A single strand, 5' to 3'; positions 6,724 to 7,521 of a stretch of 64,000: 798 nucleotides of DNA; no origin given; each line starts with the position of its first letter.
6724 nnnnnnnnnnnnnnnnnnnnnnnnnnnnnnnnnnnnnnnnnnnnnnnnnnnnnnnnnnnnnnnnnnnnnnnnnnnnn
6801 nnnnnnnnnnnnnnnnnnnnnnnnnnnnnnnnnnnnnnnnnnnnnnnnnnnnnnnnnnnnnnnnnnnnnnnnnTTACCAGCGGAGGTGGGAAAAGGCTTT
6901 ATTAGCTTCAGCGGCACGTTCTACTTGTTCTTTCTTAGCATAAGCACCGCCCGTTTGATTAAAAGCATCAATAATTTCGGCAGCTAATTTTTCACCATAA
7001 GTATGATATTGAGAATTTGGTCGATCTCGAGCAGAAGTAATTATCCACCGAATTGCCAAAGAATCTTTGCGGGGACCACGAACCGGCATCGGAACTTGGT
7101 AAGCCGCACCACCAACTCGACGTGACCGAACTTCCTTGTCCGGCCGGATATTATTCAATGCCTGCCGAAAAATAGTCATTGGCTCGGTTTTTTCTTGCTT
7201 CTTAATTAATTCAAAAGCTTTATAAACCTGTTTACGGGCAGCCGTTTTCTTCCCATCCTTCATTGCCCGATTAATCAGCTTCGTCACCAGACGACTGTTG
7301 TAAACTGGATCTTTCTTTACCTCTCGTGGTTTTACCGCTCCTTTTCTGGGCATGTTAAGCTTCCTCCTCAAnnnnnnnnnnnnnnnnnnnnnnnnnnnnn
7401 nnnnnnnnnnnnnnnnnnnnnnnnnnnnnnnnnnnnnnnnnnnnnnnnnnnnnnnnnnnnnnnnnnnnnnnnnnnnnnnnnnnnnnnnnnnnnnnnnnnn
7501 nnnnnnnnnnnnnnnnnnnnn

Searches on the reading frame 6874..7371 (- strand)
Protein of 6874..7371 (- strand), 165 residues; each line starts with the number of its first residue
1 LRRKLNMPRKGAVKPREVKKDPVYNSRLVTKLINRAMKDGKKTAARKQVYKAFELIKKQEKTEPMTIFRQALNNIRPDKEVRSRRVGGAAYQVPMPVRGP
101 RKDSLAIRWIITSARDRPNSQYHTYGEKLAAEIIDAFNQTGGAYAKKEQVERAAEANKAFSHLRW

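Call 3: search_protein_families(library=pfam, proteins=[window:6874-7371:-], max_evalue=0.1)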
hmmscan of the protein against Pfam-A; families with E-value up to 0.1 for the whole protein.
window:6874-7371:- (165 aa): 1 family
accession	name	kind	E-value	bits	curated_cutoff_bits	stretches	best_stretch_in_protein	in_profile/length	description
PF00177.27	Ribosomal_S7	-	7e-54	181.9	24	1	8-158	1-148/148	Ribosomal protein S7p/S5e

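Call 20: find_related_loci(query=window:6877-7353:-, collection=genome_contigs, flank=8000)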
Query seq(159 aa) (159 aa) in genome_contigs; peptide patterns used: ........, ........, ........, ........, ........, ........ (x = any residue, [..] = any of these).
599 stretches matched a pattern (row limit reached: there are more); 558 encode a relative of the query (tblastn E <= 1e-3); the best 80 are kept; 80 distinct loci.
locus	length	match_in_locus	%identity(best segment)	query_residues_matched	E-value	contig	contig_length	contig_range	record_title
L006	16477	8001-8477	87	1-159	3e-94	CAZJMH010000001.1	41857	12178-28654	MAG TPA_asm: uncultured Gammaproteobacteria bacterium isolate SRP319275_co2_175 genome assembly, contig: NODE_474_length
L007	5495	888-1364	84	1-159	4e-91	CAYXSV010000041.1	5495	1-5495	MAG TPA_asm: uncultured Gammaproteobacteria bacterium isolate SRP067234_co1_340 genome assembly, contig: k99_521417, who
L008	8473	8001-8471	82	1-157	1e-87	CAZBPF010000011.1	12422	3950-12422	MAG TPA_asm: uncultured Gammaproteobacteria bacterium isolate binchicken_co17_166 genome assembly, contig: NODE_11377_le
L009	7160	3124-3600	71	1-159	3e-76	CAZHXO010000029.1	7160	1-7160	MAG TPA_asm: uncultured Gammaproteobacteria bacterium isolate SRP319275_co2_73 genome assembly, contig: NODE_11406_lengt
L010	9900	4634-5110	68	1-159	2e-70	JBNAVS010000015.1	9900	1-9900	MAG: Microgenomates group bacterium isolate Kamch4342-D-MF-044 bin36_IDBA_re-assembly_contigs.fa-15, whole genome shotgu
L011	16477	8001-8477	67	1-159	4e-70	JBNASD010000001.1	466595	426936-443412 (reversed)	MAG: Microgenomates group bacterium isolate Kamch4336-1-MF-07 bin3.fa-1, whole genome shotgun sequence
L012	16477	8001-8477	64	1-159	9e-70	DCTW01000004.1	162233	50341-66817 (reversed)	MAG TPA_asm: Candidatus Woesebacteria bacterium UBA1430 UBA1430_contig_24435, whole genome shotgun sequence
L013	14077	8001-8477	65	1-159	2e-69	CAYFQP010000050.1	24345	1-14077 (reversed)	MAG TPA_asm: uncultured Gammaproteobacteria bacterium isolate ERP108616_co1_137 genome assembly, contig: k119_289220, wh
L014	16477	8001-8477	64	1-159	1e-69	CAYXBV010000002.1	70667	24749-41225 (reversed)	MAG TPA_asm: uncultured Gammaproteobacteria bacterium isolate SRP191223_co1_10 genome assembly, contig: NODE_187_length_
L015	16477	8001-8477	64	1-159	3e-68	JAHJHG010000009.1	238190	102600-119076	MAG: Patescibacteria group bacterium isolate Modern_marine_planktonic.mb.16 Modern_marine_plan.mb.16_k141_790344, whole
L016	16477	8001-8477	61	1-159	6e-68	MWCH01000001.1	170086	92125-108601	MAG: Microgenomates group bacterium ADurb.Bin219 BWY24_contig000001, whole genome shotgun sequence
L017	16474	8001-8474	65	1-159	2e-67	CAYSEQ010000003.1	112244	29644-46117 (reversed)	MAG TPA_asm: uncultured Gammaproteobacteria bacterium isolate binchicken_co30_31 genome assembly, contig: NODE_204_lengt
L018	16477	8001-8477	60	1-159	3e-67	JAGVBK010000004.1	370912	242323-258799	MAG: Candidatus Shapirobacteria bacterium isolate DeMMO6_54 c_000000064601, whole genome shotgun sequence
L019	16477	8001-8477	62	1-159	2e-66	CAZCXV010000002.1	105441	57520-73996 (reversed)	MAG TPA_asm: uncultured Gammaproteobacteria bacterium isolate SRP062349_co2_267 genome assembly, contig: NODE_123_length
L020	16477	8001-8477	61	1-159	1e-66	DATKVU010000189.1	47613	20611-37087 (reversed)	MAG TPA_asm: Clostridia bacterium isolate SMAG_U14141 k141_463145, whole genome shotgun sequence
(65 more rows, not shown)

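Call 34: search_protein_families(library=pfam, proteins=[L010:5101-5850:-], max_evalue=0.01)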
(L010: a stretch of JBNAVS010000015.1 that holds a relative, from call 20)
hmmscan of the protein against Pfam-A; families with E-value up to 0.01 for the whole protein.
L010:5101-5850:- (250 aa): 3 families
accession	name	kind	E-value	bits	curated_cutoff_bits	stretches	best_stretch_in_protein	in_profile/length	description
PF00535.33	Glycos_transf_2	-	2.8e-18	66.8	23.3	1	3-110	1-117/168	Glycosyl transferase family 2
PF10111.15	Glyco_tranf_2_2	-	6e-07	29.7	27.3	1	27-93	31-103/276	Glycosyltransferase like family 2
PF13704.12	Glyco_tranf_2_4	-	0.0045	17.9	27.5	1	25-82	19-82/98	Glycosyl transferase family 2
